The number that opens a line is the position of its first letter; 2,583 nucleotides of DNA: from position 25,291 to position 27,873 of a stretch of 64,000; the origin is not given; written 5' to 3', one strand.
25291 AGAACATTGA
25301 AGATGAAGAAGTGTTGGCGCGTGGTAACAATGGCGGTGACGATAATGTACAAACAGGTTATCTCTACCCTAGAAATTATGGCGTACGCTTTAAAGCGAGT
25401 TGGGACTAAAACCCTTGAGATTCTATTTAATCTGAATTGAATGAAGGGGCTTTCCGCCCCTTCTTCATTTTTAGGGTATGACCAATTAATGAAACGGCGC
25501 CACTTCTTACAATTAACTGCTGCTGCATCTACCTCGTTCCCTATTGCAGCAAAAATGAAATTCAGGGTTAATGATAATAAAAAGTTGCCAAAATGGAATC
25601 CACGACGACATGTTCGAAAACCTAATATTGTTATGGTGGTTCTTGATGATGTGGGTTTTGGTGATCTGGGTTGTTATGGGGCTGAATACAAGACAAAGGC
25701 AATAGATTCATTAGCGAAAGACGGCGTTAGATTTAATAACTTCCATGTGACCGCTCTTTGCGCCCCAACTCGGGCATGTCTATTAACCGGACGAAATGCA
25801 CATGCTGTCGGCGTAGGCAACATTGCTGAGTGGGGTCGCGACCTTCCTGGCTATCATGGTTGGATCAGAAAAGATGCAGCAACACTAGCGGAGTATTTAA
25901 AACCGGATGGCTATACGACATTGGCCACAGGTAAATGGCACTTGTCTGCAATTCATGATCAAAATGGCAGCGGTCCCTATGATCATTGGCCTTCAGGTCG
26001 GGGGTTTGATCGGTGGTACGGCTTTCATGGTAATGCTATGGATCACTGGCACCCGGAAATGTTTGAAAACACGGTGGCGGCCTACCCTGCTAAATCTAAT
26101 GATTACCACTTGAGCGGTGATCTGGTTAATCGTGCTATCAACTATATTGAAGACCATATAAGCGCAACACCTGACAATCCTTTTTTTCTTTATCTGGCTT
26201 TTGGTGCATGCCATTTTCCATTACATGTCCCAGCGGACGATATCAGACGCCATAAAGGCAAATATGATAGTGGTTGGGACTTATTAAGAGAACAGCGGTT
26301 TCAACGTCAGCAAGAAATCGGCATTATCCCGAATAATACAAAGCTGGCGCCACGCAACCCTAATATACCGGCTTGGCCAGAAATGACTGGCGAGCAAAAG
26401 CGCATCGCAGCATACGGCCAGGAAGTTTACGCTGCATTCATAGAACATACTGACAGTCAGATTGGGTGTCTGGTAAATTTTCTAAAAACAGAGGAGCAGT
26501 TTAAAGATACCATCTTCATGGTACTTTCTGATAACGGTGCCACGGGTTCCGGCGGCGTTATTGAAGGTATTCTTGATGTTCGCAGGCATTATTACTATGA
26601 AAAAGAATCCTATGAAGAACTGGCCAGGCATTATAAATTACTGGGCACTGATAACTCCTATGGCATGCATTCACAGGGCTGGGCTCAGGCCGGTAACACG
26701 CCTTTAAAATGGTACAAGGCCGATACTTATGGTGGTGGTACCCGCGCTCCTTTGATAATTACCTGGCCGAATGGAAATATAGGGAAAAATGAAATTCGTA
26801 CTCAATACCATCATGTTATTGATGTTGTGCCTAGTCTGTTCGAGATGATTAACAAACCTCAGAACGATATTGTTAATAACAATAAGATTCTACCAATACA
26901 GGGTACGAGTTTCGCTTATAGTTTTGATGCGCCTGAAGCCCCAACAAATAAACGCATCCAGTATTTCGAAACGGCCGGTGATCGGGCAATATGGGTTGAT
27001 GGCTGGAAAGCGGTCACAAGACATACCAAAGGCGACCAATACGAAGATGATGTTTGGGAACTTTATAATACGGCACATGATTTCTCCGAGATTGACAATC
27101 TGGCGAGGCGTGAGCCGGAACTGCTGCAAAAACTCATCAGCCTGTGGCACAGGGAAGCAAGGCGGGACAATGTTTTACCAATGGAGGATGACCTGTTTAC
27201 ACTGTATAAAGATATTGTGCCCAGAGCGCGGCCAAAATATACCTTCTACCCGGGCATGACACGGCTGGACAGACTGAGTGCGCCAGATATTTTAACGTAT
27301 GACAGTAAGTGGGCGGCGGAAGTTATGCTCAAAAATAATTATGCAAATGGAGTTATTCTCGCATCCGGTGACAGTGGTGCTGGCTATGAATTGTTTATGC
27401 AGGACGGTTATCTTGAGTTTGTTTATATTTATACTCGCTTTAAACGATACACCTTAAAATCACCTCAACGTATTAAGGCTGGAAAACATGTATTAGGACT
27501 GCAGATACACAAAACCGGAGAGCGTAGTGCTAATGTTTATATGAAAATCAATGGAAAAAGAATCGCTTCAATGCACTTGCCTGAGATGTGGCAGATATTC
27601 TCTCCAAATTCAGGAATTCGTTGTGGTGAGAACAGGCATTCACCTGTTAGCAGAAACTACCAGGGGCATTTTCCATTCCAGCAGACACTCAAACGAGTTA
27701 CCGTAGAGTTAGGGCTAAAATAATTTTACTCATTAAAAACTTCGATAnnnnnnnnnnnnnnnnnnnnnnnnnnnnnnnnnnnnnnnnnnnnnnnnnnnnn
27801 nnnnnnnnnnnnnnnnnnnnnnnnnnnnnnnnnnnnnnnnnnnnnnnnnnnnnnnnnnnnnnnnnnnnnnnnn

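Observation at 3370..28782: Expanded family of tandem NTF2/SnoaL-like (ester cyclase-like) proteins: six intact paralogs plus one decayed copy in a single transport/catabolic island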

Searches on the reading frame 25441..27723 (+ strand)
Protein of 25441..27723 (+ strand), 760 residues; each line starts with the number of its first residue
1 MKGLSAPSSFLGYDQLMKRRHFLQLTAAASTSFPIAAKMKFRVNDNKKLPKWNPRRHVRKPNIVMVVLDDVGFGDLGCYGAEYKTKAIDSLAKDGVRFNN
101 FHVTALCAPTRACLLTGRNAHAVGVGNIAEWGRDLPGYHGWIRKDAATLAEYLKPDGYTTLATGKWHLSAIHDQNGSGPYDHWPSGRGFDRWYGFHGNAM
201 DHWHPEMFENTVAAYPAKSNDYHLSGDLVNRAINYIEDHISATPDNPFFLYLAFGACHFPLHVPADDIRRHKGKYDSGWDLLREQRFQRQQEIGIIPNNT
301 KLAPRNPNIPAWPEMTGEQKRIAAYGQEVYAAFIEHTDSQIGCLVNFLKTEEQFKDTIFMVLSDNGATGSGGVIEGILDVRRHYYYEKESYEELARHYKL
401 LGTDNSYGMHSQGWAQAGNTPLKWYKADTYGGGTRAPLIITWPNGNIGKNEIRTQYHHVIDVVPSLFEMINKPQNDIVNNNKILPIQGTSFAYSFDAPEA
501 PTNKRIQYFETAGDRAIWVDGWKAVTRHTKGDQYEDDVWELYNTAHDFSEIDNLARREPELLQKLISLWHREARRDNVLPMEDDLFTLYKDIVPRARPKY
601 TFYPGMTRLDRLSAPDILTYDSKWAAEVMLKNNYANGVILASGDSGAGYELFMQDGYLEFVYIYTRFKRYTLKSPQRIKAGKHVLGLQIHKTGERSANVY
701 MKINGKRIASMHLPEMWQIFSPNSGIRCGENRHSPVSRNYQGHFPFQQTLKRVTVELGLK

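Call 7: search_protein_families(library=pfam, proteins=[window:25441-27723:+], max_evalue=0.001)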
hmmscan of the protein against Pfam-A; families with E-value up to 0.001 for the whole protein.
window:25441-27723:+ (760 aa): 1 family
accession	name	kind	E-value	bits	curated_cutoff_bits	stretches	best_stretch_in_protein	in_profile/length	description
PF00884.28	Sulfatase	-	5e-54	184.1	25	1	61-469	1-298/301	Sulfatase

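Call 26: search_protein_families(library=ncbifam, proteins=[window:25441-27723:+], max_evalue=0.00001)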
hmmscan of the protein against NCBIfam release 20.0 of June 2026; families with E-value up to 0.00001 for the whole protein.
window:25441-27723:+ (760 aa): 4 families
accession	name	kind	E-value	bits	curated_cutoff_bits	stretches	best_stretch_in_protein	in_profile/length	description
NF010322.0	PRK13759.1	equivalog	1.9e-26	92.6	481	2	58-170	4-109/486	arylsulfatase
TIGR03417.1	chol_sulfatase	equivalog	4.5e-24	85.2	433.45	1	60-367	2-292/500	choline-sulfatase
NF052527.1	Mn_arylsulf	exception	2.5e-13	49.7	850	0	214-367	168-304/479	manganese-dependent arylsulfatase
NF045661.1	HdlasePehA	equivalog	2.2e-11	43.1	900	0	60-118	2-62/506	phosphoric/sulfuric ester hydrolase PehA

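Call 54: search_solved_structures(query=window:25441-27723:+, max_evalue=0.00001)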
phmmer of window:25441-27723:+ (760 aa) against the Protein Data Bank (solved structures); distinct sequences matched with E-value up to 0.00001: 67 (the best 60 are shown).
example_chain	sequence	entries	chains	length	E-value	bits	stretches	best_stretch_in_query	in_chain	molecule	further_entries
7all_AAA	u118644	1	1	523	5.2e-80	273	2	53-375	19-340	Arylsulfatase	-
4cxk_A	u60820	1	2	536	2.1e-69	237.9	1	59-573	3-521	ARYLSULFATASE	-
1hdh_A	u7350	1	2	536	2.7e-69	237.5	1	59-576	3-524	Arylsulfatase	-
4cys_A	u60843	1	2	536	5.2e-69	236.6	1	59-574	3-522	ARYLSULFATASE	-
5aj9_A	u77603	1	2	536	9.8e-69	235.7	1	59-574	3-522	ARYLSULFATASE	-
4cxs_A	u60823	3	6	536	2.7e-68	234.2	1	59-574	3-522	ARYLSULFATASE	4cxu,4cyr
6prm_A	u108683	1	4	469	5.6e-32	114.1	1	58-270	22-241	exo-4S-kappa carrageenan S1 sulfatase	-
6bia_A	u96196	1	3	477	7.8e-32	113.7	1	50-268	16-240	Sulfatase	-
6psm_A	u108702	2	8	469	1.1e-30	109.9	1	58-270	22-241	exo-4S-kappa carrageenan S1 sulfatase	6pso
9hh3_A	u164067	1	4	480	1.6e-30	109.3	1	59-270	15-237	Sulfatase, family S1-19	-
9fo1_A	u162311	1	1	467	6.4e-30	107.3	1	57-274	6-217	k-carrageenan sulfatase S1_16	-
6b0k_A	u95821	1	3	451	7.6e-30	107.1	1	59-268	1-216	Iota-carrageenan sulfatase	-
6b0j_A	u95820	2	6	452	7.7e-30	107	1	59-268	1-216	Iota-carrageenan sulfatase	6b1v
9hh2_A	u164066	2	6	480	3.1e-29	105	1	59-270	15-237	Sulfatase, family S1-19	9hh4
7stt_A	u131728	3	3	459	1.5e-27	99.5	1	58-287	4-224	N-acetylgalactosamine-6-sulfatase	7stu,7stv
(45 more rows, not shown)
